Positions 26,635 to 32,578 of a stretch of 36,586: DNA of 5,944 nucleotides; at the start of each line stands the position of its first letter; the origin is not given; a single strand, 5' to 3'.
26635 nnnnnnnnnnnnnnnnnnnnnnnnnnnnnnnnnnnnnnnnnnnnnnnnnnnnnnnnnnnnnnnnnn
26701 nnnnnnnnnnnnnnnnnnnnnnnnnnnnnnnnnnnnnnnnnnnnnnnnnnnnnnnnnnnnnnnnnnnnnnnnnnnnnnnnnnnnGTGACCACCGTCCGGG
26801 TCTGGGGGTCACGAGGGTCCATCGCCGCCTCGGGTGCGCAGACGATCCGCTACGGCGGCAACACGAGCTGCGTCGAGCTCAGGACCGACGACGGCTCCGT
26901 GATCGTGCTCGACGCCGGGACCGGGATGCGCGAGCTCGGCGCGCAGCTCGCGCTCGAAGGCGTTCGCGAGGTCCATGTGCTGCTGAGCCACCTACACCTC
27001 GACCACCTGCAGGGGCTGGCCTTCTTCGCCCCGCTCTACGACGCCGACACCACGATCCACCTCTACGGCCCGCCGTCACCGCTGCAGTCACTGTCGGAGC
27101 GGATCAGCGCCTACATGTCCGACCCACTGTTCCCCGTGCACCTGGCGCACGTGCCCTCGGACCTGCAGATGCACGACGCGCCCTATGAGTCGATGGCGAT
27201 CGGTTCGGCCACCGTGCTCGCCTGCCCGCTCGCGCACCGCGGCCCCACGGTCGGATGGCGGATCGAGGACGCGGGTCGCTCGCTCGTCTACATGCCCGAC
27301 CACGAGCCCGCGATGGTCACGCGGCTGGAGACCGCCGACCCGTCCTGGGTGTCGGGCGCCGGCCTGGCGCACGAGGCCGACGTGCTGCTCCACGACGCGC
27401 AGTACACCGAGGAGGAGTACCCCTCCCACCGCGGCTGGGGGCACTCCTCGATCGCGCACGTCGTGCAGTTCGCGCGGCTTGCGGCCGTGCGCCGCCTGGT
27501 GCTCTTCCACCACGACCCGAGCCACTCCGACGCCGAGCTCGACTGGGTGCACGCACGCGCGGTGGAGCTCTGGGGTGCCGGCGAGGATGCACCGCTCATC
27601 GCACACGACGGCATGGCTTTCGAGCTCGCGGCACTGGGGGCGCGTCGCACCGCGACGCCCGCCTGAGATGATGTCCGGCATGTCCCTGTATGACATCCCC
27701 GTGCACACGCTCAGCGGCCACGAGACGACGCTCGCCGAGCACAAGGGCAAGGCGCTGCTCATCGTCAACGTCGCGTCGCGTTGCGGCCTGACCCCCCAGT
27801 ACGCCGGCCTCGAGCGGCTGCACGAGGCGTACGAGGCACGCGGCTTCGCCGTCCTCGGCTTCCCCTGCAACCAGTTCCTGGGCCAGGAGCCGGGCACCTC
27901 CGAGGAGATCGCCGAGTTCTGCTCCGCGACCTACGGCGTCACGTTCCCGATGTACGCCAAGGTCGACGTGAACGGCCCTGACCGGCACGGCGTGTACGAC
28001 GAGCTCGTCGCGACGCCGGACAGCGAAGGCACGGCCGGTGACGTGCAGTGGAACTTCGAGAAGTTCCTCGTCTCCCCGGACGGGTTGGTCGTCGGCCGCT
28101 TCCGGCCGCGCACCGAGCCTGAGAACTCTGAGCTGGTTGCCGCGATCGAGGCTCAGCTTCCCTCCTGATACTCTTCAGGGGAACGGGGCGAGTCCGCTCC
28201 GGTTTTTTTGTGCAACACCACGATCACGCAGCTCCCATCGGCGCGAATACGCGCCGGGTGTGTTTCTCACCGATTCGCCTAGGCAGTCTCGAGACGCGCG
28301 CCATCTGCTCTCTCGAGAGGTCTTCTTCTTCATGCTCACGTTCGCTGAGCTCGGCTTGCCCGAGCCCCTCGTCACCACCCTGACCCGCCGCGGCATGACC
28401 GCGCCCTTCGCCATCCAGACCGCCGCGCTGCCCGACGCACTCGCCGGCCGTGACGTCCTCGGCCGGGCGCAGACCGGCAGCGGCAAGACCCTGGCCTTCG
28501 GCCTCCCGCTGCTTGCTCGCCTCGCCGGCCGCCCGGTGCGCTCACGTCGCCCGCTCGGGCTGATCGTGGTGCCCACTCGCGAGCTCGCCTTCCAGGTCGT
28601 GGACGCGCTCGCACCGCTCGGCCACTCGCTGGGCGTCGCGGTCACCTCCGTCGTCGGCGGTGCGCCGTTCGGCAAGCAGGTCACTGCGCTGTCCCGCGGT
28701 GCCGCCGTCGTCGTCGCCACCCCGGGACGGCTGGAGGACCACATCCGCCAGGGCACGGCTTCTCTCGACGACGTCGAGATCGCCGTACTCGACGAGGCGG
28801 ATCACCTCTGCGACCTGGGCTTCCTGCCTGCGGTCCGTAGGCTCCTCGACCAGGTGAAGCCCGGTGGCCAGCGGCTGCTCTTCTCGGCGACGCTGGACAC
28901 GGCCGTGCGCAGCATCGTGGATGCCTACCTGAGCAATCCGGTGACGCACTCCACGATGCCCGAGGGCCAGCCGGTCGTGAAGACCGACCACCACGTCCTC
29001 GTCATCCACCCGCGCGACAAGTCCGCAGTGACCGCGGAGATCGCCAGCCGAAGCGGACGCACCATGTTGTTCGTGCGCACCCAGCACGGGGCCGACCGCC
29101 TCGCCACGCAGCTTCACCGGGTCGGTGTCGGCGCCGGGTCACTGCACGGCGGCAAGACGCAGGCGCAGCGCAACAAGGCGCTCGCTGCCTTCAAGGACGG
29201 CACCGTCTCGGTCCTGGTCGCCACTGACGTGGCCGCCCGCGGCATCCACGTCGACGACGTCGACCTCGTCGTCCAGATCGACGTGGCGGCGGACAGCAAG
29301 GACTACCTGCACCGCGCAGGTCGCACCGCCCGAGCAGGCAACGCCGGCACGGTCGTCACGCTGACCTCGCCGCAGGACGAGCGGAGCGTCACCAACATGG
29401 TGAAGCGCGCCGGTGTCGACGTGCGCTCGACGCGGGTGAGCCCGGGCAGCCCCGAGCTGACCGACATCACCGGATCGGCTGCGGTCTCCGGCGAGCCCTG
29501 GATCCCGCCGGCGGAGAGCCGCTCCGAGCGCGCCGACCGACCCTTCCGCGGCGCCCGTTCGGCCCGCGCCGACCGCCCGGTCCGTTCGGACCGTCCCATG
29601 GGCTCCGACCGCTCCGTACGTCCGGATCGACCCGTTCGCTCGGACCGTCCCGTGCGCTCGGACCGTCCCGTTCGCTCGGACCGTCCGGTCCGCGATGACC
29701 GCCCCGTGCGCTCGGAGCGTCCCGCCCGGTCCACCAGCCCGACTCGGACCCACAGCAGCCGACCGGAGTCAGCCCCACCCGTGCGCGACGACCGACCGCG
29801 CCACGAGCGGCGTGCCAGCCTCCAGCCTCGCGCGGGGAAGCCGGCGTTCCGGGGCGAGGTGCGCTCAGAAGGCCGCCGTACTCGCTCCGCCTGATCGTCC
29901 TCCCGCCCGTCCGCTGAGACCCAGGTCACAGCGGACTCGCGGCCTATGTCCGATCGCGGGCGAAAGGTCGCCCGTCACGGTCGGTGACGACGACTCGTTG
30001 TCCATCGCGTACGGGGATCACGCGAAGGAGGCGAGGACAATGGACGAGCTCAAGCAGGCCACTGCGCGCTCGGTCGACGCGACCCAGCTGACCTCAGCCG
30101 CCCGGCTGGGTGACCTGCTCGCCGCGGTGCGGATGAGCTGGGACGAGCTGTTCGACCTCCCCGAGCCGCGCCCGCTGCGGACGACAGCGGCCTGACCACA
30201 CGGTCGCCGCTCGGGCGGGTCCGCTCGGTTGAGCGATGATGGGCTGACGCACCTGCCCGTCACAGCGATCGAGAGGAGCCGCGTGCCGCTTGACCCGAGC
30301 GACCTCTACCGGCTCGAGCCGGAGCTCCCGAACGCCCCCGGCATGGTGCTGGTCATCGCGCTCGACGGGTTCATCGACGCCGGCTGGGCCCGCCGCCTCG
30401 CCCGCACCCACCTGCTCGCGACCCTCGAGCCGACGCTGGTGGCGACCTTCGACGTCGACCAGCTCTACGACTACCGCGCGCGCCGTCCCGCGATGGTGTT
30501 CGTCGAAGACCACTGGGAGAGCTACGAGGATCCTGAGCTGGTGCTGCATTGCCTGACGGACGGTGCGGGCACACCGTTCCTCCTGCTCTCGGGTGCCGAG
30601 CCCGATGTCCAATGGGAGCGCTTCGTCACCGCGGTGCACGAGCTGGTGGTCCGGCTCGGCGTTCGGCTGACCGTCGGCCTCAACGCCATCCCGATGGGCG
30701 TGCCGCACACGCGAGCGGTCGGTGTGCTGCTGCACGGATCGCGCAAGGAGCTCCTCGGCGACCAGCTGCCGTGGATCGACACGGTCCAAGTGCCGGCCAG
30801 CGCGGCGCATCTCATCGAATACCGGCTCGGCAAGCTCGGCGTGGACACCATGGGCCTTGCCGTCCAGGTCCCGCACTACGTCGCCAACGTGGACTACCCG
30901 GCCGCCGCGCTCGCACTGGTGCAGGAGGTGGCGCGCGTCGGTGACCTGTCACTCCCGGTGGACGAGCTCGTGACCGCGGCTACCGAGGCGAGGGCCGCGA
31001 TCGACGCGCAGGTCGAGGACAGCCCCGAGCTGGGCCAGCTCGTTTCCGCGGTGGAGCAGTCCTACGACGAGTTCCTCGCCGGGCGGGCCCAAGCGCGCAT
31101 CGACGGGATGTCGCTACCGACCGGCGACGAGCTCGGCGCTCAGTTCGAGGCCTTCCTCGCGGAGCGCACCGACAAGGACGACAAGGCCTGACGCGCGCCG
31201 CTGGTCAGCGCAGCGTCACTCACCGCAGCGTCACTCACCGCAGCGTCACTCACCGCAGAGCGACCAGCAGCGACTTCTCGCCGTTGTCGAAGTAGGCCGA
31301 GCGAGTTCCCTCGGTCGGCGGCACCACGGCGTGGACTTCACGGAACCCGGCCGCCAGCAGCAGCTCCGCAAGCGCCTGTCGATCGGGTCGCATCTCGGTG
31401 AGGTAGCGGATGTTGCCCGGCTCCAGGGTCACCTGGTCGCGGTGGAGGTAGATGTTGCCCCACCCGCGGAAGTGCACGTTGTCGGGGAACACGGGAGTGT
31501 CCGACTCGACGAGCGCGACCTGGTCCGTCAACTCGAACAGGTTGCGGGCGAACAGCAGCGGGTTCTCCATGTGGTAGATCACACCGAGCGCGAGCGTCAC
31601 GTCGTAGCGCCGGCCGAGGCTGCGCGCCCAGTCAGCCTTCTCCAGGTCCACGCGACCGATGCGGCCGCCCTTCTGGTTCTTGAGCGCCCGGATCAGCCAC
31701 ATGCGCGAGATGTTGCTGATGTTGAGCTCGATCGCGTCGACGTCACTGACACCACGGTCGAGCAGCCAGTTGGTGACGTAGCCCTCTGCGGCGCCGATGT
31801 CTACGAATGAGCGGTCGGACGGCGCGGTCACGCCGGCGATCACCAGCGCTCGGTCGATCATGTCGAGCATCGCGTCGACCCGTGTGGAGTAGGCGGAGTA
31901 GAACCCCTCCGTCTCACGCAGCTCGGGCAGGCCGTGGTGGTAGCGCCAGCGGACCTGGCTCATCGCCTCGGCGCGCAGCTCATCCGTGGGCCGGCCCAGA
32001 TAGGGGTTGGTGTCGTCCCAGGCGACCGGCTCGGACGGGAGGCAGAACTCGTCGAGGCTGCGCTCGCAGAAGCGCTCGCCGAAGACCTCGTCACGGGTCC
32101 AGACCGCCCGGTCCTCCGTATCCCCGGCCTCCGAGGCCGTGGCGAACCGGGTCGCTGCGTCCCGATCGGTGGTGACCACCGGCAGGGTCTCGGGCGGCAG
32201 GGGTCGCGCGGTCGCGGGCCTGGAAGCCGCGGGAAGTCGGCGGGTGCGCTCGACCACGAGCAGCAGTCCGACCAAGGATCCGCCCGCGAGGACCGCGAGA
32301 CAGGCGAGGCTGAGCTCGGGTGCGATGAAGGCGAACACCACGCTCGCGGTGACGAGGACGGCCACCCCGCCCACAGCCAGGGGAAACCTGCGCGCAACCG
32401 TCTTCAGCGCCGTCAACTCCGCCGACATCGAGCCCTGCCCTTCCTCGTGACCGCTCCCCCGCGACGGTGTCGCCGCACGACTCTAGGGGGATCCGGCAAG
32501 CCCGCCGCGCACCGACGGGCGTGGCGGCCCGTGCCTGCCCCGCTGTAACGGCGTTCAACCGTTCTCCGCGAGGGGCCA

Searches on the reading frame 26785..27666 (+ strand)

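Call 28: search_protein_families(library=pfam, proteins=[window:26785-27666:+], max_evalue=0.00001)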
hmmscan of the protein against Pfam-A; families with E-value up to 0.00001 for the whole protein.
window:26785-27666:+ (293 aa): 2 families
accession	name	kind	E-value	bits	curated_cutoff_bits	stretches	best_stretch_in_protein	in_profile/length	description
PF12706.13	Lactamase_B_2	-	5.5e-22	78.8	27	1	40-243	3-200/200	Beta-lactamase superfamily domain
PF00753.33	Lactamase_B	-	3.2e-09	37.4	22.7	1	24-124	3-106/196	Metallo-beta-lactamase superfamily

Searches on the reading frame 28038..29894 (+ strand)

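Call 28: search_protein_families(library=pfam, proteins=[window:28038-29894:+], max_evalue=0.00001)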
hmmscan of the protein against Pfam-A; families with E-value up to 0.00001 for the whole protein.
window:28038-29894:+ (618 aa): 2 families
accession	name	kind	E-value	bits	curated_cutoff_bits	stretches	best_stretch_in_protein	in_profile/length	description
PF00270.35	DEAD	-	1.1e-40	139.5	26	1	125-290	2-164/167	DEAD/DEAH box helicase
PF00271.37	Helicase_C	-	2.1e-25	89.5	23.5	1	336-434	12-110/110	Helicase conserved C-terminal domain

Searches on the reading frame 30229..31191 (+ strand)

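Call 28: search_protein_families(library=pfam, proteins=[window:30229-31191:+], max_evalue=0.00001)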
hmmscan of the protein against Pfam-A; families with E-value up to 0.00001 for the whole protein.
window:30229-31191:+ (320 aa): 1 family
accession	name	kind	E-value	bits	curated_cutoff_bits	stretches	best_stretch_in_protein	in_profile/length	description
PF09754.15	PAC2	-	2.7e-59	201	25.8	1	44-261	1-214/215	PAC2 family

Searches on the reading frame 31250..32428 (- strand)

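Call 28: search_protein_families(library=pfam, proteins=[window:31250-32428:-], max_evalue=0.00001)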
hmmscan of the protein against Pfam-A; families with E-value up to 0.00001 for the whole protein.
window:31250-32428:- (392 aa): 1 family
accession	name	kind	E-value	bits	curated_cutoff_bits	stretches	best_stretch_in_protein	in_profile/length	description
PF13489.12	Methyltransf_23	-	1e-07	32.3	27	1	202-365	20-162/164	Methyltransferase domain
